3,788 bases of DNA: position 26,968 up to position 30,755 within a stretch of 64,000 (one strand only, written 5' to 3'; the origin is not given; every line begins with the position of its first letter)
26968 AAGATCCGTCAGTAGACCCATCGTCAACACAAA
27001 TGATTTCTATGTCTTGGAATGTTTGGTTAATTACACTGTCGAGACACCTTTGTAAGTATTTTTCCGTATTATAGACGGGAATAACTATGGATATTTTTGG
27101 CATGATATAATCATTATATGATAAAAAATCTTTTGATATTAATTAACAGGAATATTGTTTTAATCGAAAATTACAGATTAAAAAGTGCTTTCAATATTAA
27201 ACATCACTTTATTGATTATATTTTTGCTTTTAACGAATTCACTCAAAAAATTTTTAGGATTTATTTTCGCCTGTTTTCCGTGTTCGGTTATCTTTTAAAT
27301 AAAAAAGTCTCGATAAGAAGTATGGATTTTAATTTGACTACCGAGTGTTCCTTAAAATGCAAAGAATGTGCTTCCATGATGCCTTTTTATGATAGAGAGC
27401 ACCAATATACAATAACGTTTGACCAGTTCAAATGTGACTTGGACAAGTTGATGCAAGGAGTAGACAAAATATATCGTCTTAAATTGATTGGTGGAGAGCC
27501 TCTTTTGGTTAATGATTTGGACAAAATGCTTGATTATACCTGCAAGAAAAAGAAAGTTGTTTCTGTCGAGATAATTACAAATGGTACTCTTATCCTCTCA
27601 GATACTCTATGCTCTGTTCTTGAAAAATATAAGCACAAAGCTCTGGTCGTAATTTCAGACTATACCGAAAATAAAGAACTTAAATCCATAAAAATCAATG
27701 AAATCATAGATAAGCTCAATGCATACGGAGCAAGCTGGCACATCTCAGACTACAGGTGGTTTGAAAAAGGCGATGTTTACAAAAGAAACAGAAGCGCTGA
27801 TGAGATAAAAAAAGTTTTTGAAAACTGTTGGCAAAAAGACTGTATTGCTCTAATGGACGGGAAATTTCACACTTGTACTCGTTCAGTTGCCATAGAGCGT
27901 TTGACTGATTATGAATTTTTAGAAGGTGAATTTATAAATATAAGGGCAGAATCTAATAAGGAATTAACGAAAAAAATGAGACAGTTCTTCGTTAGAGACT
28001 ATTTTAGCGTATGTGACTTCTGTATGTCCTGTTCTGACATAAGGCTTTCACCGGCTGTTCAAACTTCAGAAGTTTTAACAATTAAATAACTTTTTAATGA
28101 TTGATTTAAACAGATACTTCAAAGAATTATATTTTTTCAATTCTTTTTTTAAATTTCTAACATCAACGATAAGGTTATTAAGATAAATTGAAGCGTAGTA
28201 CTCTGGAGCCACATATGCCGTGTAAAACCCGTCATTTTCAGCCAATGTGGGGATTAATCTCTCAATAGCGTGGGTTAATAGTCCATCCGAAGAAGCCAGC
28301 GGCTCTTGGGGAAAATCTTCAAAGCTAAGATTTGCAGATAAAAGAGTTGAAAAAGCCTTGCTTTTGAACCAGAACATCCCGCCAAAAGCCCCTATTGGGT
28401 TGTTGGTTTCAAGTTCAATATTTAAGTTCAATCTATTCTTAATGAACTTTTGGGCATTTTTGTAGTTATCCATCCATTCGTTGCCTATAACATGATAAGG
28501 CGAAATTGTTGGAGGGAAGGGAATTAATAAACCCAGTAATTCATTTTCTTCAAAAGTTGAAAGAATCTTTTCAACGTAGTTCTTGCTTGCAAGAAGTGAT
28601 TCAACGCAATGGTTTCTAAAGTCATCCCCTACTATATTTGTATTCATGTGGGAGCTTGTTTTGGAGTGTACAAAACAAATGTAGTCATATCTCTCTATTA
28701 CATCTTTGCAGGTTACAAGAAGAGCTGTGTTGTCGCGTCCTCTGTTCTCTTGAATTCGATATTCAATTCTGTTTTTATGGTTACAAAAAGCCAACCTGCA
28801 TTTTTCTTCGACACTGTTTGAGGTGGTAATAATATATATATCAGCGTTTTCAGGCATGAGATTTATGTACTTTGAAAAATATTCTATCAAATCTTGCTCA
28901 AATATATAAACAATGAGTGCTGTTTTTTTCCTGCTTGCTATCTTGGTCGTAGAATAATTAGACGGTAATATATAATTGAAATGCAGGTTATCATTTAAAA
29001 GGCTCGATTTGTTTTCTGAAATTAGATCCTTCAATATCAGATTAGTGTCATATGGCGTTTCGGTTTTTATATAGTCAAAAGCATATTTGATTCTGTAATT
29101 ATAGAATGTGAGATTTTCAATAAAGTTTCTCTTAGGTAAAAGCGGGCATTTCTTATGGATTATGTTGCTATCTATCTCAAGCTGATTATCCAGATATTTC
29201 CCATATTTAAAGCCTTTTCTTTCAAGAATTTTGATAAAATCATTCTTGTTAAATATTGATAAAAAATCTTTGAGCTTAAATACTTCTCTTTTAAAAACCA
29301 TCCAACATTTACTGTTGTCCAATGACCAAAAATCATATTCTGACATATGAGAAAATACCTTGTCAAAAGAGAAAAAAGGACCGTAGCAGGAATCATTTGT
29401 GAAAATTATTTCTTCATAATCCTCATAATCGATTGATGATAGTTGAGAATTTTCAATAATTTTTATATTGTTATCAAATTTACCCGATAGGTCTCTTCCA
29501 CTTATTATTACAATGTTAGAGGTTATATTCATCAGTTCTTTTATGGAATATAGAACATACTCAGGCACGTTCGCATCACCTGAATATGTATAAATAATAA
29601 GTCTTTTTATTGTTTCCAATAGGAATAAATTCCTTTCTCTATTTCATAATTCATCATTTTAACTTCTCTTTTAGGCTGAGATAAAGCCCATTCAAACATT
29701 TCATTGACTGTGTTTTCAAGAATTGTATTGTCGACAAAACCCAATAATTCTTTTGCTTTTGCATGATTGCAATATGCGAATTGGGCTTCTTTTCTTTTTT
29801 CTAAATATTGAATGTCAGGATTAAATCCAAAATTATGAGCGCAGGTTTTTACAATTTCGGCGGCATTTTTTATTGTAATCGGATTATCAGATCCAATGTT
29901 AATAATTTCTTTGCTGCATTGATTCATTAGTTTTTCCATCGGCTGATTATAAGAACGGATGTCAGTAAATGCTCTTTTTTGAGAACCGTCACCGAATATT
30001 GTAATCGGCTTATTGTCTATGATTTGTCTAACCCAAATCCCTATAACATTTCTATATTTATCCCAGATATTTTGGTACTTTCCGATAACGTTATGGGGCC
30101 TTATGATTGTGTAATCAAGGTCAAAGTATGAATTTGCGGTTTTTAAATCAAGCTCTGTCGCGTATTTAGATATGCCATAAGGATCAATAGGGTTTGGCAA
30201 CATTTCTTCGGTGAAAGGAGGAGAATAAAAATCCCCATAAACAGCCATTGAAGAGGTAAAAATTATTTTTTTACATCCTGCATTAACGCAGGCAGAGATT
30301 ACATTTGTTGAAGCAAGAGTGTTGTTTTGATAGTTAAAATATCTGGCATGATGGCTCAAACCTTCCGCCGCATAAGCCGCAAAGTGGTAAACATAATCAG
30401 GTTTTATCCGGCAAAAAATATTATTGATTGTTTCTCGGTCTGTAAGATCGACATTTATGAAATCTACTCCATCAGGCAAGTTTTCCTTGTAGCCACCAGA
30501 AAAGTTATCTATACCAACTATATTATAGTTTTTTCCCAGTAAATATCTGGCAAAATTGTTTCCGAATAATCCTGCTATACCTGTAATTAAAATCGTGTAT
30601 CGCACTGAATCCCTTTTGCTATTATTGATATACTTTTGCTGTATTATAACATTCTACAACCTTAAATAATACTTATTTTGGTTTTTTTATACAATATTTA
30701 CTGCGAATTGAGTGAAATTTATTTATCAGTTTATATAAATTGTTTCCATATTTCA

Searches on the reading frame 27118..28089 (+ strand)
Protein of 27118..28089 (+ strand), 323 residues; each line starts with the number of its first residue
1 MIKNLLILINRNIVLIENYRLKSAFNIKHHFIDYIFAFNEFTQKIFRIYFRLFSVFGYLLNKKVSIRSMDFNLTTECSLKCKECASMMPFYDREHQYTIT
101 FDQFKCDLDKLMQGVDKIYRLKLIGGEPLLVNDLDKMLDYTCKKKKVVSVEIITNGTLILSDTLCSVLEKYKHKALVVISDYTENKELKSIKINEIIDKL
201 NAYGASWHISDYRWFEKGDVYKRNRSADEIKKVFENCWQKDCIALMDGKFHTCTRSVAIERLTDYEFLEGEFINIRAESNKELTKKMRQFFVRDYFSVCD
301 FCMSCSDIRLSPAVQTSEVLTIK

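Call 4: search_protein_families(library=pfam, proteins=[window:27118-28089:+], max_evalue=0.01)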
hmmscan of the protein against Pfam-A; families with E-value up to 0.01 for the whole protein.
window:27118-28089:+ (323 aa): 3 families
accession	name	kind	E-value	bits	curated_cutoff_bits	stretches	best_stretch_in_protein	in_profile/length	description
PF04055.27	Radical_SAM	-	1.1e-06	29.3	29.5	1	72-172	2-101/166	Radical SAM superfamily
PF24395.1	OLD-like_TOPRIM_1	-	0.0037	17.5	27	1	132-199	15-78/162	OLD-like TOPRIM 1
PF13353.11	Fer4_12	-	0.0078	17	22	0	75-157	13-92/137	4Fe-4S single cluster domain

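Call 5: search_protein_families(library=ncbifam, proteins=[window:27118-28089:+], max_evalue=0.01)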
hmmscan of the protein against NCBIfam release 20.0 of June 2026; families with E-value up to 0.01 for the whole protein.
window:27118-28089:+ (323 aa): 29 families (the best 25 are shown)
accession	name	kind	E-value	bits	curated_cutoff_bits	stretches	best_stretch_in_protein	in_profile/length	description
NF038283.1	viperin_w_prok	equivalog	5.9e-09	35.5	180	1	68-166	3-102/281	viperin family antiviral radical SAM protein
NF033640.1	N_Twi_rSAM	subfamily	1.2e-08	34.5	170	1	62-176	106-235/398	twitch domain-containing radical SAM protein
TIGR02666.1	moaA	equivalog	2.6e-08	33.2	284.05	1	67-159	10-103/336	GTP 3',8-cyclase MoaA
TIGR04051.1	rSAM_NirJ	equivalog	2.9e-08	33.1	515.45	1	71-167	6-96/354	heme d1 biosynthesis radical SAM protein NirJ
TIGR04054.1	rSAM_NirJ1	equivalog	1.2e-07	30.8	650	1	70-166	39-129/387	putative heme d1 biosynthesis radical SAM protein NirJ1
TIGR04250.1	SCM_rSAM_ScmE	equivalog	1.4e-07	30.8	400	1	67-169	3-99/358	SynChlorMet cassette radical SAM/SPASM protein ScmE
TIGR04546.1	rSAM_ahbC_deAc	equivalog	2.6e-07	29.8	650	1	70-163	42-129/390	12,18-didecarboxysiroheme deacetylase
NF047865.1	rSAM_PapB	equivalog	3.6e-07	29.7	340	1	66-178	2-118/330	PapB family radical SAM/SPASM ranthipeptide maturase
TIGR04251.1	SCM_rSAM_ScmF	equivalog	4.5e-07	29.6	400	1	66-164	3-98/353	SynChlorMet cassette radical SAM/SPASM protein ScmF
TIGR02668.1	moaA_archaeal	equivalog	6.5e-07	28.6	325.25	1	65-311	8-257/303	GTP 3',8-cyclase MoaA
TIGR03963.1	rSAM_QueE_Clost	equivalog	1.2e-06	28.3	260.1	1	75-162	27-108/219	putative 7-carboxy-7-deazaguanine synthase QueE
TIGR03962.1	mycofact_rSAM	equivalog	5.1e-06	25.9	265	1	69-162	14-100/339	mycofactocin radical SAM maturase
TIGR03977.1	rSAM_pair_HxsC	equivalog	7e-06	25.1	267.9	1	72-187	30-140/292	His-Xaa-Ser system radical SAM maturase HxsC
TIGR03961.1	rSAM_PTO1314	hypoth_equivalog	7.5e-06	25.5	306.05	1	72-184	28-129/332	PTO1314 family radical SAM protein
NF001199.0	PRK00164.2-1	equivalog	1.4e-05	24.4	231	1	65-310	10-258/308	GTP 3',8-cyclase MoaA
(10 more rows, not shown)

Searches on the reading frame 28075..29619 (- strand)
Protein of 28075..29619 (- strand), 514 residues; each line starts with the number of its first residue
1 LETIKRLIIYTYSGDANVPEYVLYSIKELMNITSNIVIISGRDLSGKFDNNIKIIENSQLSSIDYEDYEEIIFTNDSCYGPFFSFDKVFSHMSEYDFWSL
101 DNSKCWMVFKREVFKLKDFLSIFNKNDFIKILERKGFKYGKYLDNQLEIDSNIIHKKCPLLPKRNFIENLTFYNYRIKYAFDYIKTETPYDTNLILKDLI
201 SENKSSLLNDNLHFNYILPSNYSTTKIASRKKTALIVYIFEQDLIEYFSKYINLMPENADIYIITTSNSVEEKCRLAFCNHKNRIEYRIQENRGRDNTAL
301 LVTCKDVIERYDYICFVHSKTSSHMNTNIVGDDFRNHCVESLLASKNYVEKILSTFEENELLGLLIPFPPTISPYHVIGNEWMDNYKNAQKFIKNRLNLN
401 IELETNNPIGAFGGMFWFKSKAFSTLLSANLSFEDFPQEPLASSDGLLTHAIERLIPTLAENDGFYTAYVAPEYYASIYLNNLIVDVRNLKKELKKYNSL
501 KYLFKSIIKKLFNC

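Call 4: search_protein_families(library=pfam, proteins=[window:28075-29619:-], max_evalue=0.01)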
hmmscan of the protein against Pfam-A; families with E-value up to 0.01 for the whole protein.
window:28075-29619:- (514 aa): 1 family
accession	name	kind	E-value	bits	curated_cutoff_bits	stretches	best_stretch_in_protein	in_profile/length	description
PF05045.17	RgpF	-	2.5e-89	300.7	25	2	132-464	152-502/503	Rhamnan synthesis protein F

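Call 5: search_protein_families(library=ncbifam, proteins=[window:28075-29619:-], max_evalue=0.01)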
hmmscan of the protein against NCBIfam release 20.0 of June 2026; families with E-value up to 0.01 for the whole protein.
window:28075-29619:- (514 aa): 0 families

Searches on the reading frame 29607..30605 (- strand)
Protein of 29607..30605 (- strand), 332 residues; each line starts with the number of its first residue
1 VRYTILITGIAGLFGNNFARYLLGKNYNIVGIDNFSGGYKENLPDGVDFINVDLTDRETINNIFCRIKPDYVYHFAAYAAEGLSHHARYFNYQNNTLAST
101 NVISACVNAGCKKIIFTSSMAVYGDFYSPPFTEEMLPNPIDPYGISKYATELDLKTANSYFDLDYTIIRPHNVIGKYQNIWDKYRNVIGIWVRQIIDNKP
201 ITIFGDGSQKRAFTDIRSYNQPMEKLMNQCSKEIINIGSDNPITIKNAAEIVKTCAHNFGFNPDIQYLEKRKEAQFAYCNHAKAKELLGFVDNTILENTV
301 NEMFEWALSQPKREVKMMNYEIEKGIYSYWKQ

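Call 4: search_protein_families(library=pfam, proteins=[window:29607-30605:-], max_evalue=0.01)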
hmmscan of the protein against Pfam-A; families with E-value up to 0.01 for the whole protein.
window:29607-30605:- (332 aa): 8 families
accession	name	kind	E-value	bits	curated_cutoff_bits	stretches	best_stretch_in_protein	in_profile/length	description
PF01370.27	Epimerase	-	5.1e-49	167.3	20.9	1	5-238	1-240/240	NAD dependent epimerase/dehydratase family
PF16363.11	GDP_Man_Dehyd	-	8.3e-37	127.8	27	1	6-303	1-332/332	GDP-mannose 4,6 dehydratase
PF04321.23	RmlD_sub_bind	-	8.8e-17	61.5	27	1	4-179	2-157/287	RmlD substrate binding domain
PF02719.21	Polysacc_synt_2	-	1.7e-11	44.3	20.2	1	5-218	1-208/293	Polysaccharide biosynthesis protein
PF01073.25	3Beta_HSD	-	1.4e-10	41.1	22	1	7-179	2-187/280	3-beta hydroxysteroid dehydrogenase/isomerase family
PF13460.12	NAD_binding_10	-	1.3e-07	32.1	27.2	1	44-172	38-145/184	NAD(P)H-binding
PF07993.18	NAD_binding_4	-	0.0019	17.8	20.1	1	92-178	109-212/258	Male sterility protein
PF05368.20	NmrA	-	0.0022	18.1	27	1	3-119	3-107/298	NmrA-like family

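Call 5: search_protein_families(library=ncbifam, proteins=[window:29607-30605:-], max_evalue=0.01)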
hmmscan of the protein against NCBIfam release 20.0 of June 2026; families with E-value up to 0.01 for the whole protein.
window:29607-30605:- (332 aa): 27 families (the best 25 are shown)
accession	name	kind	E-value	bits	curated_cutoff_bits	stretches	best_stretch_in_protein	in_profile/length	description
TIGR01179.1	galE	equivalog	3.9e-40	137.7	262.3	1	5-311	2-329/332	UDP-glucose 4-epimerase GalE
TIGR01181.1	dTDP_gluc_dehyt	equivalog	7.1e-29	100.9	365.1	1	5-309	2-313/321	dTDP-glucose 4,6-dehydratase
NF011728.1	PRK15181.1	equivalog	4.1e-24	85.2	760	1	5-219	18-241/348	Vi polysaccharide biosynthesis UDP-N-acetylglucosaminuronic acid C-4 epimerase TviC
TIGR04180.1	EDH_00030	hypoth_equivalog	4.7e-23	81.7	475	1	5-291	1-293/297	NAD-dependent 4,6-dehydratase LegB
TIGR02197.1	heptose_epim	equivalog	1.3e-20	73.9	274.6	1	5-285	1-286/316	ADP-glyceromanno-heptose 6-epimerase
NF047922.1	GDPFucSynFcl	equivalog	8.2e-20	71.5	500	1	51-311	36-305/308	GDP-L-fucose synthase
NF007956.0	PRK10675.1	subfamily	2.5e-17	63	394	1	4-311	2-333/338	UDP-glucose 4-epimerase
NF041015.1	UDPsulfquin_syn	equivalog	7e-16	58.2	575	2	182-313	233-368/384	UDP-sulfoquinovose synthase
NF005998.1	PRK08125.1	equivalog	7.8e-15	54.3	777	1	3-254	316-583/649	bifunctional UDP-4-amino-4-deoxy-L-arabinose formyltransferase/UDP-glucuronic acid oxidase ArnA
TIGR01214.1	rmlD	equivalog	8.1e-15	54.7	224.05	1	4-206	1-178/285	dTDP-4-dehydrorhamnose reductase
TIGR02622.1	CDP_4_6_dhtase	equivalog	1.3e-13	50.8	278.45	1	5-318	7-341/352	CDP-glucose 4,6-dehydratase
TIGR03466.1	HpnA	hypoth_equivalog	1.7e-13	50.2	367.65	1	5-176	3-173/327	hopanoid-associated sugar epimerase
NF008872.0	PRK11908.1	equivalog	4e-13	49.1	294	1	5-259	4-274/349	bifunctional UDP-4-keto-pentose/UDP-xylose synthase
NF042423.1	oxyalk_red_Shew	equivalog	2.8e-12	46.4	580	1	4-175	10-176/331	2-alkyl-3-oxoalkanoate reductase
NF043036.1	ErythonDh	equivalog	1e-11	44.6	325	1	4-152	2-158/321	D-erythronate dehydrogenase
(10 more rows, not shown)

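Call 90: search_solved_structures(query=window:29607-30605:-, max_evalue=1e-20)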
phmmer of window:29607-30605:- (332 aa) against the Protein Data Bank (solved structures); distinct sequences matched with E-value up to 1e-20: 24.
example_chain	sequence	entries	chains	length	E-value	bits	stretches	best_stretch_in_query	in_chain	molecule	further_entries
4zrm_A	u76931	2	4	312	3.1e-38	134.9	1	4-300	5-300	UDP-glucose 4-epimerase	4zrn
6dnt_A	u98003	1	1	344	6.2e-29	104.3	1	4-310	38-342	NAD-dependent epimerase/dehydratase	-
2p5u_A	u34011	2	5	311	2.4e-27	99.1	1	5-205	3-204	UDP-glucose 4-epimerase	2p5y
8rdg_A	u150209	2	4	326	2.6e-25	92.4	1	5-262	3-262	SDR family NAD(P)-dependent oxidoreductase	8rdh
6bwl_A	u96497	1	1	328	5.6e-25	91.3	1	5-309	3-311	Pal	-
6wjb_A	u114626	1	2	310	7.5e-25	90.9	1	5-217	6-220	NAD-dependent epimerase/dehydratase family protein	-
8rdi_A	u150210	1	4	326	9.1e-25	90.6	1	5-262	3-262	SDR family NAD(P)-dependent oxidoreductase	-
6zl6_A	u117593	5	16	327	5.4e-24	88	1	5-252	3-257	Epimerase domain-containing protein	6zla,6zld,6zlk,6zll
6wj9_A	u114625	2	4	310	7.1e-24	87.6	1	5-217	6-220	NAD-dependent epimerase/dehydratase family protein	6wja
2c20_A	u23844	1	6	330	1.8e-23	86.3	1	4-312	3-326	UDP-GLUCOSE 4-EPIMERASE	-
6zlj_A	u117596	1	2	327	2e-23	86.2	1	5-252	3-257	Epimerase domain-containing protein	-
4m55_A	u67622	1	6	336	2.4e-23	85.9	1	3-306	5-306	UDP-glucuronic acid decarboxylase 1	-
6pmh_A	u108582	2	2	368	3.8e-23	85.3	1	5-258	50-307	UDP-glucose 4-epimerase related protein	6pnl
4gll_A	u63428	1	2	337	5.3e-23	84.8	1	3-306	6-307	UDP-glucuronic acid decarboxylase 1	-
4lk3_A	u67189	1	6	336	5.7e-23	84.7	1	3-306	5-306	UDP-glucuronic acid decarboxylase 1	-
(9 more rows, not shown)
